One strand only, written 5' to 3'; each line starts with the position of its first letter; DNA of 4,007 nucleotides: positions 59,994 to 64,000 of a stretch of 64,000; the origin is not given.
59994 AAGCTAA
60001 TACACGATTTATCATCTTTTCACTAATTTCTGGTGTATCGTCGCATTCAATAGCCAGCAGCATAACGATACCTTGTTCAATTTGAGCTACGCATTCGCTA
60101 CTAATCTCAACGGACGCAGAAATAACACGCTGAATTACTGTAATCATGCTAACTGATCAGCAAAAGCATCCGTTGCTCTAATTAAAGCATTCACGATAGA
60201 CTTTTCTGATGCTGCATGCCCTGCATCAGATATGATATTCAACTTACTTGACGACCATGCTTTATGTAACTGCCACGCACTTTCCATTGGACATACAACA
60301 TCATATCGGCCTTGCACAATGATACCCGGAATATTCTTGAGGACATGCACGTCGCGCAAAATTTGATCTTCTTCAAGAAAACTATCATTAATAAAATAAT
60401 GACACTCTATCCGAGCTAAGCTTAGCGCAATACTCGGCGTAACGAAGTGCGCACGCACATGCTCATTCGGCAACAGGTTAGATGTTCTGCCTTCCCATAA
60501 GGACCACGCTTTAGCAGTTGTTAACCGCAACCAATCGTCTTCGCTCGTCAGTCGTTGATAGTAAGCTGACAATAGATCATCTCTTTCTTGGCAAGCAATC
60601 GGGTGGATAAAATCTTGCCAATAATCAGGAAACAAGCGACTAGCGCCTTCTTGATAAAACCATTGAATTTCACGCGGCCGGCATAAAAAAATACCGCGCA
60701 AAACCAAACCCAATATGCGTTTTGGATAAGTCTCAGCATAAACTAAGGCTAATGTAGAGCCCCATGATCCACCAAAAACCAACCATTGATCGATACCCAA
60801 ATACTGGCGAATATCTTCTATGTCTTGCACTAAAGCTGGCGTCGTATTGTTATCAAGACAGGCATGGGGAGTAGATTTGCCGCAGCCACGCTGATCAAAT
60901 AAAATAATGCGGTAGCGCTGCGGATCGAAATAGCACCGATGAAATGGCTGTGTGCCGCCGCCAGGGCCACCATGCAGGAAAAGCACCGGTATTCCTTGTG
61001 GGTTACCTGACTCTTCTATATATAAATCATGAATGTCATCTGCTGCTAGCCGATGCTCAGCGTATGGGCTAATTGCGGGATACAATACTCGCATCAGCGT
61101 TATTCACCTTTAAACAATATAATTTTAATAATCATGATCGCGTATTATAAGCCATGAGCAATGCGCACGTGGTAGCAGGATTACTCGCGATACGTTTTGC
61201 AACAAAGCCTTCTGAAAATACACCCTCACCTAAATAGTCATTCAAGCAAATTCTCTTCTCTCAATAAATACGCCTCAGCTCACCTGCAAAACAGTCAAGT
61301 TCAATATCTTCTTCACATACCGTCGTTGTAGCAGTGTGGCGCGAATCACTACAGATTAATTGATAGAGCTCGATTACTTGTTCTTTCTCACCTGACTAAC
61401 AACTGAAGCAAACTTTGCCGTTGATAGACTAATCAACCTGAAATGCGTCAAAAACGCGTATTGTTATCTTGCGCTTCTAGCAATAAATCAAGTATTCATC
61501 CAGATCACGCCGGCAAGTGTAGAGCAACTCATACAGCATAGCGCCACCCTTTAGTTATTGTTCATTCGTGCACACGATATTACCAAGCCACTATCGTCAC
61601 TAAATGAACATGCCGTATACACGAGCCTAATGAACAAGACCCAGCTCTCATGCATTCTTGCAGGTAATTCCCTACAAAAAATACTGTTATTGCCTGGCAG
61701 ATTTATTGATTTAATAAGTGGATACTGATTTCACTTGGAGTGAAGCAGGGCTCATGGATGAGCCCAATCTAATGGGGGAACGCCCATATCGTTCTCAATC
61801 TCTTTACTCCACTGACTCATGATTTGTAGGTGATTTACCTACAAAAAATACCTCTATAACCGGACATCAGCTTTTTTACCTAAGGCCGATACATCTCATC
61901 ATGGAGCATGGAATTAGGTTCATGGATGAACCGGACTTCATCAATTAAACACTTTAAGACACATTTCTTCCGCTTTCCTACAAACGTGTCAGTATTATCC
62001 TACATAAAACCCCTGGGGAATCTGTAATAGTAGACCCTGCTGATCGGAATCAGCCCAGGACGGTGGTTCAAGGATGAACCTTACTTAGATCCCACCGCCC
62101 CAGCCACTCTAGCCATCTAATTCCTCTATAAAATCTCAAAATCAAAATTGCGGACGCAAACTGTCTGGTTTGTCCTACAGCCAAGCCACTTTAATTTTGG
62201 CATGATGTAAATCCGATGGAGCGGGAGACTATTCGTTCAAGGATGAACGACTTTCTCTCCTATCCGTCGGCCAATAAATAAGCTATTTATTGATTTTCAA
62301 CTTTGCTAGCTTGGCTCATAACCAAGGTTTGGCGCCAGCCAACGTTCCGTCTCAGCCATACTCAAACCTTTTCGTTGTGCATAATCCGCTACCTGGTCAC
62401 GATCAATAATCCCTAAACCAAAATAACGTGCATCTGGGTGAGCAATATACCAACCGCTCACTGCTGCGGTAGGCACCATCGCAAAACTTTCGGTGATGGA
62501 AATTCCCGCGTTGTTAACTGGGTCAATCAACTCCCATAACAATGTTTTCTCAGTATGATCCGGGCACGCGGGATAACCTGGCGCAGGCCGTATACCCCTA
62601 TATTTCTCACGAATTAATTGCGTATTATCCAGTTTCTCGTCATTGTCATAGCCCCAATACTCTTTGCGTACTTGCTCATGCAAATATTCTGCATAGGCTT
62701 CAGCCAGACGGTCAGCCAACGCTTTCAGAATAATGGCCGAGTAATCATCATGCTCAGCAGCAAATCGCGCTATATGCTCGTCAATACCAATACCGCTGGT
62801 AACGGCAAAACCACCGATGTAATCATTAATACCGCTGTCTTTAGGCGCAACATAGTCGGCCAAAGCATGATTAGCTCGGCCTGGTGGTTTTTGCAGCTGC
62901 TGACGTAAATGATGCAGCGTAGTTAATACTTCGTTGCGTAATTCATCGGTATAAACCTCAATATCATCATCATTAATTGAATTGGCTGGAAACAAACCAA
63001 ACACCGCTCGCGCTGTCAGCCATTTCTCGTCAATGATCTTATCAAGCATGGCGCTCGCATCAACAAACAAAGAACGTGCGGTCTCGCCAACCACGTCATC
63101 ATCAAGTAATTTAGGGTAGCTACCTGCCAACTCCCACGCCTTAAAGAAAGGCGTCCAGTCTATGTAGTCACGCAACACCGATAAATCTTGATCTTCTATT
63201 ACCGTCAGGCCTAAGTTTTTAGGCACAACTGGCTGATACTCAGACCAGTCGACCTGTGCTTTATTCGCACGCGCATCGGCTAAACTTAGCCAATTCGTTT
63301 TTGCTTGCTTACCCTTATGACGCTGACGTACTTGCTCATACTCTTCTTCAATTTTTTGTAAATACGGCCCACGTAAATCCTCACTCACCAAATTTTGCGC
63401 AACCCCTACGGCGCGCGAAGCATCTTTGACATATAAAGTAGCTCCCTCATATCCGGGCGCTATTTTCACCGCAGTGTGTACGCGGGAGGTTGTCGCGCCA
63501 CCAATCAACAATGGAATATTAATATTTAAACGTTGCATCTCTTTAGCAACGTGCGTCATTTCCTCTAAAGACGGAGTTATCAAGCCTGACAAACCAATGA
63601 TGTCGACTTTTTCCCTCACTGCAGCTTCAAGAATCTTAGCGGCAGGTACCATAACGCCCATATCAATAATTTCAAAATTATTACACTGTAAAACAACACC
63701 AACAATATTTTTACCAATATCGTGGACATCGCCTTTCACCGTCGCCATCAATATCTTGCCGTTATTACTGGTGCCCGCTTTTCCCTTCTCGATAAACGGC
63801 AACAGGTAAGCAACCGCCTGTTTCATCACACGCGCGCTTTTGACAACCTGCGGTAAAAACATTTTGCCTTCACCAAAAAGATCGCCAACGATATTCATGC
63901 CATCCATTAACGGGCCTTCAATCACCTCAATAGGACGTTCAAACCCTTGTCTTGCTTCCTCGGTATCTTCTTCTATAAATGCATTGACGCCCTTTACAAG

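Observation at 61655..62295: Periodic array of four A(A/U)GGAU hexaloop hairpins: candidate Csr/Rsm sponge or new structured repeat RNA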

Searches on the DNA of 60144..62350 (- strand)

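Call 4: search_rna_families(source=window, start=61050, end=62350, threshold=evalue, max_evalue=10, show_alignments=4)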
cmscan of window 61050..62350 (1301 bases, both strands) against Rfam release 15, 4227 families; matches with E-value up to 10: 3.
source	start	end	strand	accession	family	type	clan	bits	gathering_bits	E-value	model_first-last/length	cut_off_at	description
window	61635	61699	+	RF02281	TtnuCD4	Gene; snRNA; snoRNA; CD-box;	-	15.3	60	9.1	1-60/60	no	Tetrahymena snoRNA TtnuCD4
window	62096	62152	-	RF00201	snoZ278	Gene; snRNA; snoRNA; CD-box;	-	14.7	36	9.2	1-115/115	no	Small nucleolar RNA Z278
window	61380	61446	+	RF01977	HOTAIRM1_3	Gene; lncRNA;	-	12.5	37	4.5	1-59/59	no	HOX antisense intergenic RNA myeloid 1 conserved region 3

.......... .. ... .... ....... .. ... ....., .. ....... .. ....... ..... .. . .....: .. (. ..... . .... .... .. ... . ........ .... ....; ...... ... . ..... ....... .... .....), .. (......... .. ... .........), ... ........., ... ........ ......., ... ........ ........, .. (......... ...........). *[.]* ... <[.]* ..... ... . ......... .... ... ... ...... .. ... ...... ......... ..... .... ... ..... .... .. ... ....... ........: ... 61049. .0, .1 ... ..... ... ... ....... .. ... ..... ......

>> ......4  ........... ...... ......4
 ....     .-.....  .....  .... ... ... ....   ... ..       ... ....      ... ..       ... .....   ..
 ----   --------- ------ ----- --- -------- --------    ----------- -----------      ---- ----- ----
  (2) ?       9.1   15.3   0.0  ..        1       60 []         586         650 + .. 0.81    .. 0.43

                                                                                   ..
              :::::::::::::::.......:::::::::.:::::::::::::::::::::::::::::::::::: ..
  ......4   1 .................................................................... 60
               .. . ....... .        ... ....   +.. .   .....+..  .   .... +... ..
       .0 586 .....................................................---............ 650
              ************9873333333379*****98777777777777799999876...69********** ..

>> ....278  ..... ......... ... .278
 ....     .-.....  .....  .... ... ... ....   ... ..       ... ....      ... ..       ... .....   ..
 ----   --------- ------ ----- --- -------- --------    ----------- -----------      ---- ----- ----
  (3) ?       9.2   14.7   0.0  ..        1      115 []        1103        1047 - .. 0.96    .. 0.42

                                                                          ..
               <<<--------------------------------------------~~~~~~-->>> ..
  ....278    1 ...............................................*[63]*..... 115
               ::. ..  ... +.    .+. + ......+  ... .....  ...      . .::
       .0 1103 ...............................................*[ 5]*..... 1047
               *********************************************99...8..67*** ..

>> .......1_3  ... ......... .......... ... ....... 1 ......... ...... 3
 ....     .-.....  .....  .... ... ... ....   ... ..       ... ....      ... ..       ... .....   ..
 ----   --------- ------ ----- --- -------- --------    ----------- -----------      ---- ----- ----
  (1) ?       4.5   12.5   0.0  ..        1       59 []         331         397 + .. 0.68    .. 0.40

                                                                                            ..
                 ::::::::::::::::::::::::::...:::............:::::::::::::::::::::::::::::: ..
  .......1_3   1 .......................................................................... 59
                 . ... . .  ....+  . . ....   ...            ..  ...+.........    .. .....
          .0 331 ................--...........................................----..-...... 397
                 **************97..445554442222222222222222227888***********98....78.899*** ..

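Call 30: search_rna_families(sources=[L008, L053, L080, L003, L004, L007, L009, L010, L012, L020, L022], threshold=gathering)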
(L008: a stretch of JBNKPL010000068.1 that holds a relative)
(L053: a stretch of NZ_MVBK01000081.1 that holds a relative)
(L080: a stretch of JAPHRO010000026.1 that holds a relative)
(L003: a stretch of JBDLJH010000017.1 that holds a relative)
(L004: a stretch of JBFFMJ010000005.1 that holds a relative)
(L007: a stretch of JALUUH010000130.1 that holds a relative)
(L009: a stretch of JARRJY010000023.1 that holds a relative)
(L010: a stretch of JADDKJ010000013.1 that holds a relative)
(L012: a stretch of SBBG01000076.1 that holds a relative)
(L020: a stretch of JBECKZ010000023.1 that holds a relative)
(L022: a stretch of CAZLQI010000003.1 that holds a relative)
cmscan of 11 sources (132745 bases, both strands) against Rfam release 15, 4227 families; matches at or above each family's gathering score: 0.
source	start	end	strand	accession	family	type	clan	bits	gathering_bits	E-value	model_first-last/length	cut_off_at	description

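Call 47: search_rna_families(source=L080, start=5600, end=6000, threshold=evalue, max_evalue=10)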
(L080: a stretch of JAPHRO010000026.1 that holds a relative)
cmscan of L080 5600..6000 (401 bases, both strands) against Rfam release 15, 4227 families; matches with E-value up to 10: 7.
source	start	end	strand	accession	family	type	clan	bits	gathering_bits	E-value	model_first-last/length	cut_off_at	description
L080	5648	5733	-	RF01770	rimP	Cis-reg; leader;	-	26.4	47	0.029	1-102/102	no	Gammaprotebacteria rimP leader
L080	5640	5700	+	RF02844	RefA9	Gene; antisense;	-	26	49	0.061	1-64/64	no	Enterococcus sRNA A9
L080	5670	5700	-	RF00042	CopA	Gene; antisense;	-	15.8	60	3.7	32-89/92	no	CopA-like RNA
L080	5645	5755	+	RF01770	rimP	Cis-reg; leader;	-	15.8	47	5.4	1-102/102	no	Gammaprotebacteria rimP leader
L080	5626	5699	+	RF02236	asX2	Gene; sRNA;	-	15.1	70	1.8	1-87/87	no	Xanthomonas sRNA asX2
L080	5672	5836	-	RF00195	RsmY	Gene; sRNA;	CL00106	12.4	57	0.98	1-121/121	no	RsmY RNA family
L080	5886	5919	+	RF01145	sR14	Gene; snRNA; snoRNA; CD-box;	-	9.5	38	5.5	1-54/54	no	Small nucleolar RNA sR14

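Call 48: search_rna_families(source=L053, start=5600, end=6000, threshold=evalue, max_evalue=10)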
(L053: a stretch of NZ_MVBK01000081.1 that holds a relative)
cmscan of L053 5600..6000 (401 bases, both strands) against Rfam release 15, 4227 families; matches with E-value up to 10: 9.
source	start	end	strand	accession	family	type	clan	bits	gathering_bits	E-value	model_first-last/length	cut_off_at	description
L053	5664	5743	-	RF00111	SdsR_RyeB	Gene; sRNA;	CL00105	25.2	38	0.019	1-100/100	no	SdsR_RyeB RNA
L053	5661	5749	-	RF01772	rnk_pseudo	Cis-reg; leader;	-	25.1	55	0.034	1-108/108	no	Pseudomonas rnk leader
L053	5663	5739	-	RF00021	Spot_42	Gene; sRNA;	-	18.1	80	0.44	1-115/115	no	Spot 42 RNA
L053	5664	5774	-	RF02837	anti-hemB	Gene; sRNA;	-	17.8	49.5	0.09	1-81/81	no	Burkholderia RNA 7 (anti-hemB)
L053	5664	5738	-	RF02278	Betaproteobacteria_toxic_sRNA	Gene; sRNA;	-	17.3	50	0.47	1-64/64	no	Betaproteobacteria toxic small RNA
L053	5615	5663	+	RF01126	sR41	Gene; snRNA; snoRNA; CD-box;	-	16.1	54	0.15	1-53/53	no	Small nucleolar RNA sR41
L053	5664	5704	-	RF02868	ncS037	Gene; sRNA;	-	13.6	112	7.3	1-152/152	no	Burkholderia sRNA 37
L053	5663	5747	-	RF02399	NsiR1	Gene; sRNA;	-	13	39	6.5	1-60/60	no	Nitrogen stress-induced RNA 1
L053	5669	5694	-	RF02695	NrsZ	Gene; sRNA;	-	10.9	76.9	1.2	17-42/236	no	Nitrogen regulated small RNA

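Call 60: build_rna_model(alignment_id=A2, structure=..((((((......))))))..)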
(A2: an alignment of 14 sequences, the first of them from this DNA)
Model R1 built from alignment A2 (14 sequences, 22 columns); structure: as given.
model positions 22; base pairs 6; branch points 0; effective number of sequences 14; information 1.097 bits per position. Calibrated on 0.2 Mb of random sequence (short: E-values are rough).
structure used (alignment columns):
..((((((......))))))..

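Call 61: search_with_rna_model(model_id=R1, source=window, filters=off, max_evalue=10)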
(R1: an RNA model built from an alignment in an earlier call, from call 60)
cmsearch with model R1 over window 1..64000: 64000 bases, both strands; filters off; matches with E-value up to 10: 23.
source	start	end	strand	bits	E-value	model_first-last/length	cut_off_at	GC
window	62062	62083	+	30.9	3.3e-08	1-22/22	no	0.45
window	61746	61767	+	28.5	2.5e-07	1-22/22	no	0.59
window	62231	62252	+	27.1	8.1e-07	1-22/22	no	0.41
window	61914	61935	+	26.9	9.5e-07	1-22/22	no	0.45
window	62231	62252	-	12.8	0.11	1-22/22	no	0.41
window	61914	61935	-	11.2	0.41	1-22/22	no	0.45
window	61746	61767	-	11.2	0.43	1-22/22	no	0.59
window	12490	12511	+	10.8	0.58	1-22/22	no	0.55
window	47875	47906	+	9.4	2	1-22/22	no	0.34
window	35935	35967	-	9.1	2.5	1-22/22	no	0.52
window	62062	62083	-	9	2.6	1-22/22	no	0.45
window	53160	53175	-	8.5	4.1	1-22/22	no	0.44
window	6831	6863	+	8.5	4.2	1-22/22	no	0.64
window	35935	35967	+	8.2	5.2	1-22/22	no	0.52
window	9349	9374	+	8.1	5.5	1-22/22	no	0.5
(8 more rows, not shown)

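Call 62: search_with_rna_model(model_id=R1, sources=[L003, L004, L005, L006, L007, L008, L009, L010, L011, L012, L013, L014, L015, L016, L017, L018, L019, L020, L021, L022, L023, L024, L025, L033, L041, L053, L058, L063, L064, L069, L072, L073, L075, L076, L079, L080], filters=default, max_evalue=10)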
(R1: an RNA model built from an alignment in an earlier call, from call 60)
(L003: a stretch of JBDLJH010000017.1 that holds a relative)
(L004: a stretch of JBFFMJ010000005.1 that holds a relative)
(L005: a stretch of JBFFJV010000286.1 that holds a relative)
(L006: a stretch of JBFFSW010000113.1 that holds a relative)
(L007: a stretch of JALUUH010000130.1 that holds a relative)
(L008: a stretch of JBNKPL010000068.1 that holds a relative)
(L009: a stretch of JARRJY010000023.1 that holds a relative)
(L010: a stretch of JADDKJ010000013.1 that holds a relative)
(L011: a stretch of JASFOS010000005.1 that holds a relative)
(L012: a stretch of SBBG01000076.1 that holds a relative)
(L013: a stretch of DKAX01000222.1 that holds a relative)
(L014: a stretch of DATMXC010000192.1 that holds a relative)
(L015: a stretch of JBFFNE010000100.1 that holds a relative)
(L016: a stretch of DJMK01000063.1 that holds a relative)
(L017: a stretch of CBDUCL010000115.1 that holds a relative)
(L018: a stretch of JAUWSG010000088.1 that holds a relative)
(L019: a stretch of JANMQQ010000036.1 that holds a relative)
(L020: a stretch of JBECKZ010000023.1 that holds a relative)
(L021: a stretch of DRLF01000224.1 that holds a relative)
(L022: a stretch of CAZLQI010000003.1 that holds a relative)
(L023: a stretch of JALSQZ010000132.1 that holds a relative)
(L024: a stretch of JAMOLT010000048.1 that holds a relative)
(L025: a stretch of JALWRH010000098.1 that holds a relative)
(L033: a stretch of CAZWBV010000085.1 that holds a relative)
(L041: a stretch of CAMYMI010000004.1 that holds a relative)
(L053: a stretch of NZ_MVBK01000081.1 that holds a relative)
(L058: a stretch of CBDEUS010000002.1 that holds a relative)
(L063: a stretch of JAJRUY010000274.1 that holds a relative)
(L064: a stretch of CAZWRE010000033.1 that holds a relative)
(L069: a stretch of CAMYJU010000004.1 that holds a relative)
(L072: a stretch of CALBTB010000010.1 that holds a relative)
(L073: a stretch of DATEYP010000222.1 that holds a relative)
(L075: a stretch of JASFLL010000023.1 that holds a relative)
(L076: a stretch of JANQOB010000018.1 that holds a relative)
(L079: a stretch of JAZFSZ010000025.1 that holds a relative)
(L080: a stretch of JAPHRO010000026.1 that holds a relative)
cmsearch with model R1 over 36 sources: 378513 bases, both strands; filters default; matches with E-value up to 10: 31.
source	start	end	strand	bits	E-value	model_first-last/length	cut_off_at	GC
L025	10483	10504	+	18.9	0.0043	1-22/22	no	0.59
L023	831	852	+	17.7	0.011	1-22/22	no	0.36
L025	10574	10595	+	16.7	0.027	1-22/22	no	0.41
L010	3594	3607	+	14.9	0.12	5-18/22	no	0.57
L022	5142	5164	+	14.6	0.15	1-22/22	no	0.43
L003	11857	11878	+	14.5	0.16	1-22/22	no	0.59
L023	2295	2316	+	13.7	0.31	1-22/22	no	0.64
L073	6331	6352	-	13.3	0.45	1-22/22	no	0.64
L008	5747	5768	-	13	0.57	1-22/22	no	0.36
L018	4401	4428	-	13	0.58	1-22/22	no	0.54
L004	12720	12752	-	11.8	1.6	1-22/22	no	0.58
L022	5671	5698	-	11.6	1.8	1-22/22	no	0.5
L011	10774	10805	+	11.5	2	1-22/22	no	0.5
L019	2301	2329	-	11.5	2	1-22/22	no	0.52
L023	8048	8081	+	11.1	2.8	1-22/22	no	0.53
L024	10180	10203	+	11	3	1-22/22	no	0.58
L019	6114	6152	+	11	3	1-22/22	no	0.59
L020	11905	11944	-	10.9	3.3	1-22/22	no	0.5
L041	5594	5632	+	10.8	3.5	1-22/22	no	0.51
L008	2518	2539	+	10.8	3.5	1-22/22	no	0.64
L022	5671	5698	+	10.7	3.9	1-22/22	no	0.5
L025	9720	9741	-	10.7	4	1-22/22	no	0.5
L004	11832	11854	+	10.6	4.2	1-22/22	no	0.39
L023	831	863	-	10.4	5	1-22/22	no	0.39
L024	2164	2185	-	10.2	5.7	1-22/22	no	0.64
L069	5974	5995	+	10.1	6.6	1-22/22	no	0.41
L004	6331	6352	-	10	7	1-22/22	no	0.68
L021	431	452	+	9.8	8.4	1-22/22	no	0.64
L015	6331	6352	-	9.7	8.7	1-22/22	no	0.73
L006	583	606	-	9.7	8.8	1-22/22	no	0.46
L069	3807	3831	+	9.6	9.9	1-22/22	no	0.48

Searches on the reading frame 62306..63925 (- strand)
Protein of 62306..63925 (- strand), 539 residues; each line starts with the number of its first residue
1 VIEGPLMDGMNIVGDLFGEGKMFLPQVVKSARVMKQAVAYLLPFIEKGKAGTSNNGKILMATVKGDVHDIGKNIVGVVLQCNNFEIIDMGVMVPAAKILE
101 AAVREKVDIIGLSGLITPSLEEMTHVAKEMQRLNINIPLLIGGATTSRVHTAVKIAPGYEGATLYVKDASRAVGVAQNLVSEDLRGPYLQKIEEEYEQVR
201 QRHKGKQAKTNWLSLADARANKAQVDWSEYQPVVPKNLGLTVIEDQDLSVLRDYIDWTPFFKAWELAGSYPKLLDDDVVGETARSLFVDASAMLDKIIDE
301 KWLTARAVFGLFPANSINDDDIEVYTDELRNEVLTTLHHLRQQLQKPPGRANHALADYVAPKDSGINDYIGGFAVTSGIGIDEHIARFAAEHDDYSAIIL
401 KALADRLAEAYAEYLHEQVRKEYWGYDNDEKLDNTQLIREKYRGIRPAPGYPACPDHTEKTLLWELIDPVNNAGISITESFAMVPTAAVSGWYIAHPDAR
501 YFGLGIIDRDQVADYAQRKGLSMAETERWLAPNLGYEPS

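Call 56: search_protein_families(library=pfam, proteins=[window:62306-63925:-], max_evalue=0.00001)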
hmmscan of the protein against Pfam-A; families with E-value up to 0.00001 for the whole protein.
window:62306-63925:- (539 aa): 3 families
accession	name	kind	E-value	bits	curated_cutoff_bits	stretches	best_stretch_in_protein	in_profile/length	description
PF02965.22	Met_synt_B12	-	2.6e-127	424.4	25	1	247-520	1-273/273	Vitamin B12 dependent methionine synthase, activation domain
PF02310.24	B12-binding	-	1.3e-20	73.9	32.1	1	56-146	1-91/121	B12 binding domain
PF02607.22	B12-binding_2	-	3.3e-15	56.4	23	1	2-41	34-73/74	B12 binding domain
